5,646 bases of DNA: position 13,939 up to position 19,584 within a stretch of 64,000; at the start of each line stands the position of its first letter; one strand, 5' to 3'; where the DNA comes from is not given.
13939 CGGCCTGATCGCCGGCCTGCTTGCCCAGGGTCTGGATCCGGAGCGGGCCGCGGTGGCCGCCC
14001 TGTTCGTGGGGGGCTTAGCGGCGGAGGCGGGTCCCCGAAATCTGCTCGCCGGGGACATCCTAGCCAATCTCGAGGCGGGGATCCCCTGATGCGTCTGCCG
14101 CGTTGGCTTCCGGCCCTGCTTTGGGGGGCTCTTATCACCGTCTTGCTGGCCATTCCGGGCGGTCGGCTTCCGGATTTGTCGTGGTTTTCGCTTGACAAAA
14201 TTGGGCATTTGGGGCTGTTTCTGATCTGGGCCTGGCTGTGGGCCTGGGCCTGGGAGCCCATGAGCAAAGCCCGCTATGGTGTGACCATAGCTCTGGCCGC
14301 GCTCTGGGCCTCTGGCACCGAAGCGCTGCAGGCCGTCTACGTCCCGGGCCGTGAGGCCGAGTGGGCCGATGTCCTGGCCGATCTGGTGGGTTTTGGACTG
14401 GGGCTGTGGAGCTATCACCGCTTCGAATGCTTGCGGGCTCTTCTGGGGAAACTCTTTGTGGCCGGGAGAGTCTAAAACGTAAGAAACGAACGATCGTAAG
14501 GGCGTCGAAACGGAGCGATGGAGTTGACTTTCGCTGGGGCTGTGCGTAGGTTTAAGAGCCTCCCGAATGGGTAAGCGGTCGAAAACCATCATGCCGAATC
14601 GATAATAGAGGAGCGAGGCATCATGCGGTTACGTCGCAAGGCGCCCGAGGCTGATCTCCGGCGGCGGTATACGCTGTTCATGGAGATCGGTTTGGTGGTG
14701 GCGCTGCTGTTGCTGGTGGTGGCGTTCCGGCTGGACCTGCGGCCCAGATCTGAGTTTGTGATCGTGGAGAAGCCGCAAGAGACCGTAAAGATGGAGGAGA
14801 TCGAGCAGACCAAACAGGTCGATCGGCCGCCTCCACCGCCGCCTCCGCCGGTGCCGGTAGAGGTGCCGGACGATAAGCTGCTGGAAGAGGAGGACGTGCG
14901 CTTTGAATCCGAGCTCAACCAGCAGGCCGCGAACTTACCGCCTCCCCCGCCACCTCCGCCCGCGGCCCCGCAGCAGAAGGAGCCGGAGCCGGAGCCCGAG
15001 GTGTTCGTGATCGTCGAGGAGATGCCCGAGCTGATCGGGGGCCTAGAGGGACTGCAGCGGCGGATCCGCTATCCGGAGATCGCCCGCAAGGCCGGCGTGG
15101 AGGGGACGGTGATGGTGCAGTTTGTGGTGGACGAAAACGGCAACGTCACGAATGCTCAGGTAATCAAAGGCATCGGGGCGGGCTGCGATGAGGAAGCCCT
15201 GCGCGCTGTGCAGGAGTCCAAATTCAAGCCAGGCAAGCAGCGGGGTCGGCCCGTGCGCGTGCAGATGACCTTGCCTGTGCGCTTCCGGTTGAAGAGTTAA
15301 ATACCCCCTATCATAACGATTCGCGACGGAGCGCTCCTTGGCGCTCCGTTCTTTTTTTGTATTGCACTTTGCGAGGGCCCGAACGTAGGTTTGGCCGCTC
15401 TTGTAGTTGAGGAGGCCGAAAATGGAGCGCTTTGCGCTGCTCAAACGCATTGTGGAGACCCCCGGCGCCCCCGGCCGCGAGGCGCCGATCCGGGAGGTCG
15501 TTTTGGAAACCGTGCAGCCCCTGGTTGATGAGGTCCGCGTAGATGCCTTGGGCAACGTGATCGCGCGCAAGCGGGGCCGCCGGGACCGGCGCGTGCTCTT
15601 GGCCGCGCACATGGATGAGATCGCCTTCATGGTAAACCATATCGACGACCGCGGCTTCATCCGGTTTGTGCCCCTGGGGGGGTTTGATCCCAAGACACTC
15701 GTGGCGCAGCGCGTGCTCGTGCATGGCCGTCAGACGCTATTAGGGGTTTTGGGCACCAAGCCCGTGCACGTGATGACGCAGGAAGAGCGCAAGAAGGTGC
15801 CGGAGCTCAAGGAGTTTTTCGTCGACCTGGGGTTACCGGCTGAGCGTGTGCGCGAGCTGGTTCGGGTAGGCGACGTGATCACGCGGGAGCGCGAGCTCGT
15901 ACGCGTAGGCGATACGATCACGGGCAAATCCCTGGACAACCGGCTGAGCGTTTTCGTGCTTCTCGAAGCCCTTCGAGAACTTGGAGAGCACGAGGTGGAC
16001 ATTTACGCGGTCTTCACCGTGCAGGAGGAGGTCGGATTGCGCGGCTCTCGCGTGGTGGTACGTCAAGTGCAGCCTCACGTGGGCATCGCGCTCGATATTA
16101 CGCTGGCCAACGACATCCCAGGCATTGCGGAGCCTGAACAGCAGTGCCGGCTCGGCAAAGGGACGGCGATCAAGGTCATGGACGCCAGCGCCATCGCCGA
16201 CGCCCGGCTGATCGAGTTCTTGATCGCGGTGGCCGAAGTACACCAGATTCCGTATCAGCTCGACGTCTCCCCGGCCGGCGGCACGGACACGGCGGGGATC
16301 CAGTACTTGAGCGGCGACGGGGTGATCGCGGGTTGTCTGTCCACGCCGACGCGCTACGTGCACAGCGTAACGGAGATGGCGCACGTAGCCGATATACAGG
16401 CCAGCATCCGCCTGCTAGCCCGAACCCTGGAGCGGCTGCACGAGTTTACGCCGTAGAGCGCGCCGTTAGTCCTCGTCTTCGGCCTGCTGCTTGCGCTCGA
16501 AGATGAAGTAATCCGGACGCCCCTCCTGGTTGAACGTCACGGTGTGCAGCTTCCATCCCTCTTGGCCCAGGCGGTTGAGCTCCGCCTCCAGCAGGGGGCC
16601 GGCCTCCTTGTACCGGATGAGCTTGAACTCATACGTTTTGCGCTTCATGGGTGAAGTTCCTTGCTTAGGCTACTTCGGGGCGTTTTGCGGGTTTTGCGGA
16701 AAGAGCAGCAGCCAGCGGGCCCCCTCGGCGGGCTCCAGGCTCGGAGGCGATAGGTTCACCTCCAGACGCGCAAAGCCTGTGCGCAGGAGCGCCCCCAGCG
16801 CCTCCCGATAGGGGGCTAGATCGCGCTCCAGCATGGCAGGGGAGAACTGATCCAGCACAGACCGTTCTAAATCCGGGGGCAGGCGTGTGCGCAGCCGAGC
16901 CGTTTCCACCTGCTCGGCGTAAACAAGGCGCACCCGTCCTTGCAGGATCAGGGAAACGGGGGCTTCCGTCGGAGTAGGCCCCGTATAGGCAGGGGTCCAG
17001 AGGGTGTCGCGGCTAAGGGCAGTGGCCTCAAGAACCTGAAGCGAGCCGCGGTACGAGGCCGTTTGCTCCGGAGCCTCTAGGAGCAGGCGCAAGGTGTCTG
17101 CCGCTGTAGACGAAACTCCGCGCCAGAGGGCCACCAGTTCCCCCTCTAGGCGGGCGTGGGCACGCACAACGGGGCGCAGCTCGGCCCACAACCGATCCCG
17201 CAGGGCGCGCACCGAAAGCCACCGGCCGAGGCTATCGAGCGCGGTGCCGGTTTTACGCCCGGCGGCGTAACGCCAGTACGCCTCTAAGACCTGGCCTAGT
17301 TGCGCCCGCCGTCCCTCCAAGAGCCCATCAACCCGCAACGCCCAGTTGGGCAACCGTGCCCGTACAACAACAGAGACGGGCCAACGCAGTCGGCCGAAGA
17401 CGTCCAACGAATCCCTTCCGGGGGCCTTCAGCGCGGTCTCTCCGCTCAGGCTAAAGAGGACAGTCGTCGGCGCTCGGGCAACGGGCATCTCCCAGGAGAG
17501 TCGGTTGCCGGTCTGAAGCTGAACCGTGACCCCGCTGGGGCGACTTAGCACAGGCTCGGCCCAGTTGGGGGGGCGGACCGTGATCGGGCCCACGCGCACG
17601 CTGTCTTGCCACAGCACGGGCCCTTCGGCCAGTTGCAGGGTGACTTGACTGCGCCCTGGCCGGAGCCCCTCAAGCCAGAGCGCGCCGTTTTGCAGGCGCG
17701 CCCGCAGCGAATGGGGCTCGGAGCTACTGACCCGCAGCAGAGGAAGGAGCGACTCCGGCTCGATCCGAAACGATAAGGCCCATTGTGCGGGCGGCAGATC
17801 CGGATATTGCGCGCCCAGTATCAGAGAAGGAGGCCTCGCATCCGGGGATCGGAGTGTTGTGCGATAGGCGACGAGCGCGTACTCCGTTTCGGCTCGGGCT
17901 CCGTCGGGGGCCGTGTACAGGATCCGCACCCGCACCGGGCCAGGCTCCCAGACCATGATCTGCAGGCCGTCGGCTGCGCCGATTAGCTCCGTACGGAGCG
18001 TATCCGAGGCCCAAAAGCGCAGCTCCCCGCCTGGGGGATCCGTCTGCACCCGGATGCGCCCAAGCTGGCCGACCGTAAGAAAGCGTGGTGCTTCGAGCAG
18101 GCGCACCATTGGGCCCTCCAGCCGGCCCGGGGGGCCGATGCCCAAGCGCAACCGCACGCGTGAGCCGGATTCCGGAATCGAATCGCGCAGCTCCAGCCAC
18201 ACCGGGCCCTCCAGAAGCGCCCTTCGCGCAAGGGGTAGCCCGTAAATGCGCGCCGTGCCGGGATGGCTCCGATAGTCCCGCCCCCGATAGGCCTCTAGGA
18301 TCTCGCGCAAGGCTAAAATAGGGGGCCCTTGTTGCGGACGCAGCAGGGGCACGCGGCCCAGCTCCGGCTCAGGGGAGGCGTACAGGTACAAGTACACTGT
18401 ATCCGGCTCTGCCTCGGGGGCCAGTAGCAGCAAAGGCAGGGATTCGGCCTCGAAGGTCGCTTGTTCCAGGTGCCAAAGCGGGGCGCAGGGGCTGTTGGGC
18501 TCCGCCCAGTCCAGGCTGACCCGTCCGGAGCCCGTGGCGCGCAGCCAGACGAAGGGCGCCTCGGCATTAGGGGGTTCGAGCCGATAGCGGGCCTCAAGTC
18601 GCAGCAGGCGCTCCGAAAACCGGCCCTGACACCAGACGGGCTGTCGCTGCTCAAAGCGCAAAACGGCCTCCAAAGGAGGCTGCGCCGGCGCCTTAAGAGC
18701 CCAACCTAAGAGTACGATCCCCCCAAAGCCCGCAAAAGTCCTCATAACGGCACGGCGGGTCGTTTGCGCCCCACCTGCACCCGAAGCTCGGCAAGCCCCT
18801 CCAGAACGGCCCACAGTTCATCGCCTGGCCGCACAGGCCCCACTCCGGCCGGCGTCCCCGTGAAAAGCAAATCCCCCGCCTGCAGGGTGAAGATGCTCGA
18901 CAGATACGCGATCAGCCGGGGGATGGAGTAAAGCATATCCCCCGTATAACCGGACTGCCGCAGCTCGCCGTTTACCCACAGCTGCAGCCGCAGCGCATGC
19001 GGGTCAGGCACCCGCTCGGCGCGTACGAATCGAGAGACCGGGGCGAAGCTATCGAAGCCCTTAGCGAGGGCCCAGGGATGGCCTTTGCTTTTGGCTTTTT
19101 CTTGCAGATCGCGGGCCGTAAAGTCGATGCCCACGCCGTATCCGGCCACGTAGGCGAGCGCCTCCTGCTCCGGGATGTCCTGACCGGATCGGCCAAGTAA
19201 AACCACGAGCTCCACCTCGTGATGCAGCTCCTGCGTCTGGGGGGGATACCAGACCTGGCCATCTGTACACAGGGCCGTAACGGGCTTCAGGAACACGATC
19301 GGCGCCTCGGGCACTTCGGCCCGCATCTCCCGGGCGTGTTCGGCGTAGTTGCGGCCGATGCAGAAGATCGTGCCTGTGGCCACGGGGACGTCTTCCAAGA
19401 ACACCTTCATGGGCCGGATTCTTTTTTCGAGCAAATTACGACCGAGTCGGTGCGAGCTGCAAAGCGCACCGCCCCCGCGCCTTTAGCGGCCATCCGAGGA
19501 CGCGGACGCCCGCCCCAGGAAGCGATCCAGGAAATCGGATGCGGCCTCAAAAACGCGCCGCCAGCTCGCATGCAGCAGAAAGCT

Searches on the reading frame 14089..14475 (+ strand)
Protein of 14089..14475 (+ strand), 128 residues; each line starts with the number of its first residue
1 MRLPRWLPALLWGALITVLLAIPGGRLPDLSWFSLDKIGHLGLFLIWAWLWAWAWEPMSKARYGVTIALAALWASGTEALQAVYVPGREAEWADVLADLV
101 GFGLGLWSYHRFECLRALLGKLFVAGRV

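Call 76: search_protein_families(library=pfam, proteins=[window:14089-14475:+], max_evalue=0.001)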
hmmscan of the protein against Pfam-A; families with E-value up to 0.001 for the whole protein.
window:14089-14475:+ (128 aa): 1 family
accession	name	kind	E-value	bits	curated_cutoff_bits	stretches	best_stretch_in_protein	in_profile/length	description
PF04892.17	VanZ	-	5e-07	30.8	30.1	1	38-110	56-123/126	VanZ like family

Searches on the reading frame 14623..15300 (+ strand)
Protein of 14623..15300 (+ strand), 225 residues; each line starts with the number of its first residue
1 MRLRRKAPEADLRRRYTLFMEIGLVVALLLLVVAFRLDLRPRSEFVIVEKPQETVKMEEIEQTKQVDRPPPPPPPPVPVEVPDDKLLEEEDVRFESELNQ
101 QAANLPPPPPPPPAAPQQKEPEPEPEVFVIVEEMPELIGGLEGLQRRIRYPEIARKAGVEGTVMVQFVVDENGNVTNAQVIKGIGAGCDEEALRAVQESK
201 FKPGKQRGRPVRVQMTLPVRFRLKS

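Call 76: search_protein_families(library=pfam, proteins=[window:14623-15300:+], max_evalue=0.001)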
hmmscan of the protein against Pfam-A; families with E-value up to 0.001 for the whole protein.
window:14623-15300:+ (225 aa): 1 family
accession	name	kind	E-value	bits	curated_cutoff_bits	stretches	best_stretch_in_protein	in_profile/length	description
PF03544.19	TonB_C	-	1.1e-25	90.2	24.6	1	148-223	3-79/79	Gram-negative bacterial TonB protein C-terminal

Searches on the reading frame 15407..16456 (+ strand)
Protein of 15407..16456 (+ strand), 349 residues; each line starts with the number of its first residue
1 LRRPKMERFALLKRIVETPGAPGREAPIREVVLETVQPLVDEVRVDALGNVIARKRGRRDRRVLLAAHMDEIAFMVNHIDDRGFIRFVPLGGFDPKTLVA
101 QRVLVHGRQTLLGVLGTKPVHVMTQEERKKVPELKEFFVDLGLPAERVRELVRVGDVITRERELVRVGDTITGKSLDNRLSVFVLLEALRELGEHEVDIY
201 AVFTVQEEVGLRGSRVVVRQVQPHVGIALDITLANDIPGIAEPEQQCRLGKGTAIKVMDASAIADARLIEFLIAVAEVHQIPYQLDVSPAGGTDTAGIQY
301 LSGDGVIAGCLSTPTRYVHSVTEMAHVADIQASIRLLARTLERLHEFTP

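Call 77: search_protein_families(library=pfam, proteins=[window:15407-16456:+], max_evalue=0.001)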
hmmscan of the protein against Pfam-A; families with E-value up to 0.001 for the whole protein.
window:15407-16456:+ (349 aa): 3 families
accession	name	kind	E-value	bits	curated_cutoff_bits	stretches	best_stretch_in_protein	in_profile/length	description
PF05343.19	Peptidase_M42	-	1.3e-91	307.1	23.2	1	49-336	1-292/292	M42 glutamyl aminopeptidase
PF01546.33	Peptidase_M20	-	8.5e-10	39.3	24.6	1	177-342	35-205/206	Peptidase family M20/M25/M40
PF04389.22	Peptidase_M28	-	8.9e-06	26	21.3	0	177-222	32-79/193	Peptidase family M28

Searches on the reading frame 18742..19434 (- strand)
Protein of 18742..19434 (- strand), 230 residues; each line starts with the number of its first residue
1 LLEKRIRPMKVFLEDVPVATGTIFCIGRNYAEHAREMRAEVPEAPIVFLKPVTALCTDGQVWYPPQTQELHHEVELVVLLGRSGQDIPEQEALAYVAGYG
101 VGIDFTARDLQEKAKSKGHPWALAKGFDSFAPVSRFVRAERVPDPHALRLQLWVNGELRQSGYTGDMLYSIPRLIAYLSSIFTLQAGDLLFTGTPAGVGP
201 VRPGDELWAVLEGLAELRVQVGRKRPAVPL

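Call 76: search_protein_families(library=pfam, proteins=[window:18742-19434:-], max_evalue=0.001)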
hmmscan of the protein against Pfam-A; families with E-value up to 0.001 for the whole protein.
window:18742-19434:- (230 aa): 1 family
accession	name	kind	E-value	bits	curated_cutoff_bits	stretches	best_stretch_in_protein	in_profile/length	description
PF01557.24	FAA_hydrolase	-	5.6e-62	209.6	23.9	1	22-221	1-213/214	Fumarylacetoacetate (FAA) hydrolase C-terminal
